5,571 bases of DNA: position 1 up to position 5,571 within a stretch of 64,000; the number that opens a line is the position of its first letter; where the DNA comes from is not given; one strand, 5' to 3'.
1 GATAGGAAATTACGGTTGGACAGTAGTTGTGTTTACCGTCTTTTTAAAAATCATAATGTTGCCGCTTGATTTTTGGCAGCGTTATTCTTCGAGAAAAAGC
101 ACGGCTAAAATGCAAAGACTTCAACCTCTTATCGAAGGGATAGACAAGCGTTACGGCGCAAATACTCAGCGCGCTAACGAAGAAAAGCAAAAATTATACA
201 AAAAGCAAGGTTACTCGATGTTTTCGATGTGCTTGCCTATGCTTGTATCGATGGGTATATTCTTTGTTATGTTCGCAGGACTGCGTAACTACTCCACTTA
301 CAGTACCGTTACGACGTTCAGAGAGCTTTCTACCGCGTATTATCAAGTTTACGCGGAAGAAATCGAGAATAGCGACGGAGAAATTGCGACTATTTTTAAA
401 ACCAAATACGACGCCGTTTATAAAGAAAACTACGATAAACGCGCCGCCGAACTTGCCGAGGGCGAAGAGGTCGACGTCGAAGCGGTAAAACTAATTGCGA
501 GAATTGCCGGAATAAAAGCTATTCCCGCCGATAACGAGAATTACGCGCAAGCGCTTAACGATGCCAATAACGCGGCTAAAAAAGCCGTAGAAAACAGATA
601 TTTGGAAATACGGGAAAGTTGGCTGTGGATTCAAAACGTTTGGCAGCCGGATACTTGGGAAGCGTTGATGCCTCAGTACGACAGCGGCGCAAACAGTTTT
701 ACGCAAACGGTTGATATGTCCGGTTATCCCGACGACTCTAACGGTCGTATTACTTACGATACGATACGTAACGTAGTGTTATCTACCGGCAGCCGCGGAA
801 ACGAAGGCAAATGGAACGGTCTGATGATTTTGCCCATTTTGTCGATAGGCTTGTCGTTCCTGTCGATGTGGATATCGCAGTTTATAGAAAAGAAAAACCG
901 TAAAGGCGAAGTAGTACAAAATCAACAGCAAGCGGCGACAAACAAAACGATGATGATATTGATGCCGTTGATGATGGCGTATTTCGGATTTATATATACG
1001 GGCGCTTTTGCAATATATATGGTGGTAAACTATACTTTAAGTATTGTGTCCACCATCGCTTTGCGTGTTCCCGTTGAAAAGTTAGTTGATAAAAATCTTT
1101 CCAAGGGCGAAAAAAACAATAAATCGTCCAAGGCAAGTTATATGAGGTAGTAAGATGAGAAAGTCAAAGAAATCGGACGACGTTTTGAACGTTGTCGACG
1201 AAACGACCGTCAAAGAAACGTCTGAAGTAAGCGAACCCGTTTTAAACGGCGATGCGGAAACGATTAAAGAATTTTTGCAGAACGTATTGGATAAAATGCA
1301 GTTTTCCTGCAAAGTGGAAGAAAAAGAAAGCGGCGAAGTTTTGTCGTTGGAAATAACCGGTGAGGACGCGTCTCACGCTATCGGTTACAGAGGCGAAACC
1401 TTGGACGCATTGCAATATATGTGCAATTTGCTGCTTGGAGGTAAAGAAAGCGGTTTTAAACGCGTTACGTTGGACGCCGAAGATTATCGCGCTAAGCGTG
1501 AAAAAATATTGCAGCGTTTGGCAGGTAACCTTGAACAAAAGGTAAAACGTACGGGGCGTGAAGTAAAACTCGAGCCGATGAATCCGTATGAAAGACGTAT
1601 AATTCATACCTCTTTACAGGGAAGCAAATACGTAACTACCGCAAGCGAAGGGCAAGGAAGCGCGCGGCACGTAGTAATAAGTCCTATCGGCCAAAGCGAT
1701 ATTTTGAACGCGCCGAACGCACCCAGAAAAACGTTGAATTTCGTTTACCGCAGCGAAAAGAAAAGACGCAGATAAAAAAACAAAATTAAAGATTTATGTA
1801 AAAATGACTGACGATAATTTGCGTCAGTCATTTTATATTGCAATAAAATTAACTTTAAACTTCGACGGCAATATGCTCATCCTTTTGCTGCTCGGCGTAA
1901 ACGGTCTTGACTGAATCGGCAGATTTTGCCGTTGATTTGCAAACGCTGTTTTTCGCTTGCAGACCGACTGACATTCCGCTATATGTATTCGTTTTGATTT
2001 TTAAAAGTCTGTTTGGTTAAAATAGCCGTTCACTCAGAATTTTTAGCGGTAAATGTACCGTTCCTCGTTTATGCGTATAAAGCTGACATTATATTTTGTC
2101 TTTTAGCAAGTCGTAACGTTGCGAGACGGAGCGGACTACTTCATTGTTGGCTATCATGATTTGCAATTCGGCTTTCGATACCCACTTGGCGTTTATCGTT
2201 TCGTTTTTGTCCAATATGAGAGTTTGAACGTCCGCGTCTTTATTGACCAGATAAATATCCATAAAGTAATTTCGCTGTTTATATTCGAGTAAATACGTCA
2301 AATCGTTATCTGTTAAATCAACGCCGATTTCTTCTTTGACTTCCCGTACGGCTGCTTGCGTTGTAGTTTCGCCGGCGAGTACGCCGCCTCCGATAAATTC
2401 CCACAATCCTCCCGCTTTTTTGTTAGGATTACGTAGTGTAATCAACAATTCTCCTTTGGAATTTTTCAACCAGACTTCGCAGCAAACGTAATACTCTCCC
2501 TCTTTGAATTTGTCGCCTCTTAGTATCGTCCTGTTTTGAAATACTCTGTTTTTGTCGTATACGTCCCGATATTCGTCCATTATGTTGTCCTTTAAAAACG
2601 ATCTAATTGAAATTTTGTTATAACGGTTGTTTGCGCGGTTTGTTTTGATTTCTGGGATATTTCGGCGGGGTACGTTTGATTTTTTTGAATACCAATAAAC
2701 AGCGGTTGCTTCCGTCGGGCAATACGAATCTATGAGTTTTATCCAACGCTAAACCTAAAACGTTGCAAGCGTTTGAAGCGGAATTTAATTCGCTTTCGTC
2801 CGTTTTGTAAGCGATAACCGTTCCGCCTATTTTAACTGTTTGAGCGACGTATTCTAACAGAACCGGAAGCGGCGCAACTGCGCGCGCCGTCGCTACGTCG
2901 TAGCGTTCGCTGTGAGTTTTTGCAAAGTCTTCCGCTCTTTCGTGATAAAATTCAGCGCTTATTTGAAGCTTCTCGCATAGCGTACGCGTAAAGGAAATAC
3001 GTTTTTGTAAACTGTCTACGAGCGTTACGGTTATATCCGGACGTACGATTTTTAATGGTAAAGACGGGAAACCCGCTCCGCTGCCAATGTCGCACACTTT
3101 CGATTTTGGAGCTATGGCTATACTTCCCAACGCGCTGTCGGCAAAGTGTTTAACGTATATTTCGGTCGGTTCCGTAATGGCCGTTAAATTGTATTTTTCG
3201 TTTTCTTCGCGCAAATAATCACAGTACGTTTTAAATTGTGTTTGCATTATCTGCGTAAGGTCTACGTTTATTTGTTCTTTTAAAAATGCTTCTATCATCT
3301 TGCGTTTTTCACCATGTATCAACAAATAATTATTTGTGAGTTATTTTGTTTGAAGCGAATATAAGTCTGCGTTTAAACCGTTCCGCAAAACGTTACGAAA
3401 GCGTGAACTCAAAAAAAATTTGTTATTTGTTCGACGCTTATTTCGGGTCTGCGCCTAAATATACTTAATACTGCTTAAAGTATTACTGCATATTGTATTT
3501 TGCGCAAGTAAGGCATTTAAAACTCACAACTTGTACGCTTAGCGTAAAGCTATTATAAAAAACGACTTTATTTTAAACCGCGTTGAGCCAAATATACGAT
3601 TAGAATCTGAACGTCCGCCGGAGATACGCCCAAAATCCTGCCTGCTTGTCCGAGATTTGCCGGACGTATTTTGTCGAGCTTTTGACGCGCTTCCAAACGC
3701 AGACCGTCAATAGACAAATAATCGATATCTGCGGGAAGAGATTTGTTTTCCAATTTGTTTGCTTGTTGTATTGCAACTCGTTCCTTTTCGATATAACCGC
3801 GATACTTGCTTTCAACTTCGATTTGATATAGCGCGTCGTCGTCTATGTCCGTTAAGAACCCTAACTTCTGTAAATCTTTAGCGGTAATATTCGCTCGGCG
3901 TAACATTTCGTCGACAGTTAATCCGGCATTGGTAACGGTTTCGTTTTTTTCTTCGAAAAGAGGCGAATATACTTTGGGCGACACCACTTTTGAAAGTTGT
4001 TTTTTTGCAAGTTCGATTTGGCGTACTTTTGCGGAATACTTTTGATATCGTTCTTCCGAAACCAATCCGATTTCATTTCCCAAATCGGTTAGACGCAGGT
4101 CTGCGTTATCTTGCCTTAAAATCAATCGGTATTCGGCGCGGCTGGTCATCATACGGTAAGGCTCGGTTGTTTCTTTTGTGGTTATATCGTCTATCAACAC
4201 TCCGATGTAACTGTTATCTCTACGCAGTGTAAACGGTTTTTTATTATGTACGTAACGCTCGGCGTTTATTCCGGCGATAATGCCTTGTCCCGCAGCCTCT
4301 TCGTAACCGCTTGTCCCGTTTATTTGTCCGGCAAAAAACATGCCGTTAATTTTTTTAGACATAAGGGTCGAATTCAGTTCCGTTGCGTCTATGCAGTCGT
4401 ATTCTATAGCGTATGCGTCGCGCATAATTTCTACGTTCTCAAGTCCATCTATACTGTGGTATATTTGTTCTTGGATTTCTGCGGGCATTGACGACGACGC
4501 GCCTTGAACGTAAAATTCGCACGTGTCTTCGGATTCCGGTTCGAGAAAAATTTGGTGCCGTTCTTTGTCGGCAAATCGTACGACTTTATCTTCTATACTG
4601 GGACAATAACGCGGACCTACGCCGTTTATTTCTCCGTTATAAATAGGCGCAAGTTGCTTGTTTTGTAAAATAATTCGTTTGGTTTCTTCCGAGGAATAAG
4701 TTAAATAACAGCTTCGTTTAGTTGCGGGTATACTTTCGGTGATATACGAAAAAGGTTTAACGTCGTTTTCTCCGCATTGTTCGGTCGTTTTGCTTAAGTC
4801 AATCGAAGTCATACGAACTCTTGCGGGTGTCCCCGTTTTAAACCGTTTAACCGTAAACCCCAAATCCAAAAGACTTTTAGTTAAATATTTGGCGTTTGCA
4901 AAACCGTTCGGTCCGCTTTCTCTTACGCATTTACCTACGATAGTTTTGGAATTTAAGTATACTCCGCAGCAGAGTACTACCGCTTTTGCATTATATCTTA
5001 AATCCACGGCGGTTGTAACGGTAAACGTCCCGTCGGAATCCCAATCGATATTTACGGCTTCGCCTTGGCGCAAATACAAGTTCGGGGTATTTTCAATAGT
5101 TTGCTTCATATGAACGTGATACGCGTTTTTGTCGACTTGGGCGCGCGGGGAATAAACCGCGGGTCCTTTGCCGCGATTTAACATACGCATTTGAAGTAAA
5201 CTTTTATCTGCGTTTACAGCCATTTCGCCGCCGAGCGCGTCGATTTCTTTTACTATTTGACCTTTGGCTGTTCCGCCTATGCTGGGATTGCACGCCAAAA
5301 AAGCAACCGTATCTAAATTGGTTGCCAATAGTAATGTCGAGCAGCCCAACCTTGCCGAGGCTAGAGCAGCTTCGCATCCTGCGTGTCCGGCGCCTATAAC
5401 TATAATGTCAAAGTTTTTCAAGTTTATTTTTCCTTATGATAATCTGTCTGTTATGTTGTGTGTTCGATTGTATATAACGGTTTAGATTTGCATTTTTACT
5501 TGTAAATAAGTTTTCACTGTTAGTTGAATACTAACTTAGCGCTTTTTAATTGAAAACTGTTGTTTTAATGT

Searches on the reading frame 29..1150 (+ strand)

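Call 21: search_protein_families(library=pfam, proteins=[window:29-1150:+], max_evalue=0.00001)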
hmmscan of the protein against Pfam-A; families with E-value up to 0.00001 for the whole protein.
window:29-1150:+ (373 aa): 1 family
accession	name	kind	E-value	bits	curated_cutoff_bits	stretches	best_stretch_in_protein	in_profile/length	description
PF02096.25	60KD_IMP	-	1.7e-29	103.3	35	1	1-345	7-161/163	60Kd inner membrane protein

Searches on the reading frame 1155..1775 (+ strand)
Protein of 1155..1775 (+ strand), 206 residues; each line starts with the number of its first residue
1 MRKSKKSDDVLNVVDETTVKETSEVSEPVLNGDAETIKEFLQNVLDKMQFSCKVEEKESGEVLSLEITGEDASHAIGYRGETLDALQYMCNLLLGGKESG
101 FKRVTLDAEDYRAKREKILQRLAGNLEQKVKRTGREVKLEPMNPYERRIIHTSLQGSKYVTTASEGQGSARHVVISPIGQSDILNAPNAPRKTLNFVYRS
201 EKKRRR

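Call 21: search_protein_families(library=pfam, proteins=[window:1155-1775:+], max_evalue=0.00001)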
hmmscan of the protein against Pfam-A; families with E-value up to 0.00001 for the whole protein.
window:1155-1775:+ (206 aa): 2 families
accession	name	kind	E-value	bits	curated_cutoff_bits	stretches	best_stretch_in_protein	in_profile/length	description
PF01424.28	R3H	-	4.8e-20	71.8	26.8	1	119-177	3-60/60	R3H domain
PF13083.13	KH_KhpA-B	-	2.3e-11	43.9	32.1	1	35-94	2-62/73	KhpA/KhpB, KH domain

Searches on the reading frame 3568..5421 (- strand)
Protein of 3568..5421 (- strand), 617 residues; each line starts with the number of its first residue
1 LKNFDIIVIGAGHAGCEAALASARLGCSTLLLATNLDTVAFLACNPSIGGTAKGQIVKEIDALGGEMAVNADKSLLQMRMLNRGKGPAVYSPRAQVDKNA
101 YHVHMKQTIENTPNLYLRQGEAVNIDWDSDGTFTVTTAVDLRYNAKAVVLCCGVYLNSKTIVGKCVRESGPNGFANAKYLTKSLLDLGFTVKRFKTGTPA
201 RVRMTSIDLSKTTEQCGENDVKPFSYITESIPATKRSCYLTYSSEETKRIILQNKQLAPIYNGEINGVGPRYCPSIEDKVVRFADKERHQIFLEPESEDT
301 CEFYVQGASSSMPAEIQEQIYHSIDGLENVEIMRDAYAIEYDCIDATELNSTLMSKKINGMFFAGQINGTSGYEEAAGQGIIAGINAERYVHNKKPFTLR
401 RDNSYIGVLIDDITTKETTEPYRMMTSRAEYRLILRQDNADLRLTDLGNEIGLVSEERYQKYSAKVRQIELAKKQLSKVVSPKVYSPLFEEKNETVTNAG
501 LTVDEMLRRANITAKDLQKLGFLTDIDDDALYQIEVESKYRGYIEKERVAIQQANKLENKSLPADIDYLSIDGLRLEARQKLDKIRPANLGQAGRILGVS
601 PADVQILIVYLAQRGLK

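Call 21: search_protein_families(library=pfam, proteins=[window:3568-5421:-], max_evalue=0.00001)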
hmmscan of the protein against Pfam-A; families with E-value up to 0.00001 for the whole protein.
window:3568-5421:- (617 aa): 4 families
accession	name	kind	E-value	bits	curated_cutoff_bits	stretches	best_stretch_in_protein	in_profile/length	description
PF01134.28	GIDA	-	1.3e-149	498.9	22.1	1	5-395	1-391/391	Glucose inhibited division protein A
PF13932.14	SAM_GIDA_C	-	8.9e-23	80.3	27.1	1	553-607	2-56/57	tRNA modifying enzyme MnmG/GidA C-terminal helical bundle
PF21680.2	GIDA_C_1st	-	2.6e-15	57.4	24.7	1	456-548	1-96/96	tRNA modifying enzyme MnmG/GidA C-terminal helical domain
PF07992.20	Pyr_redox_2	-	2.8e-07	30.7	26.1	1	4-163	1-118/291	Pyridine nucleotide-disulphide oxidoreductase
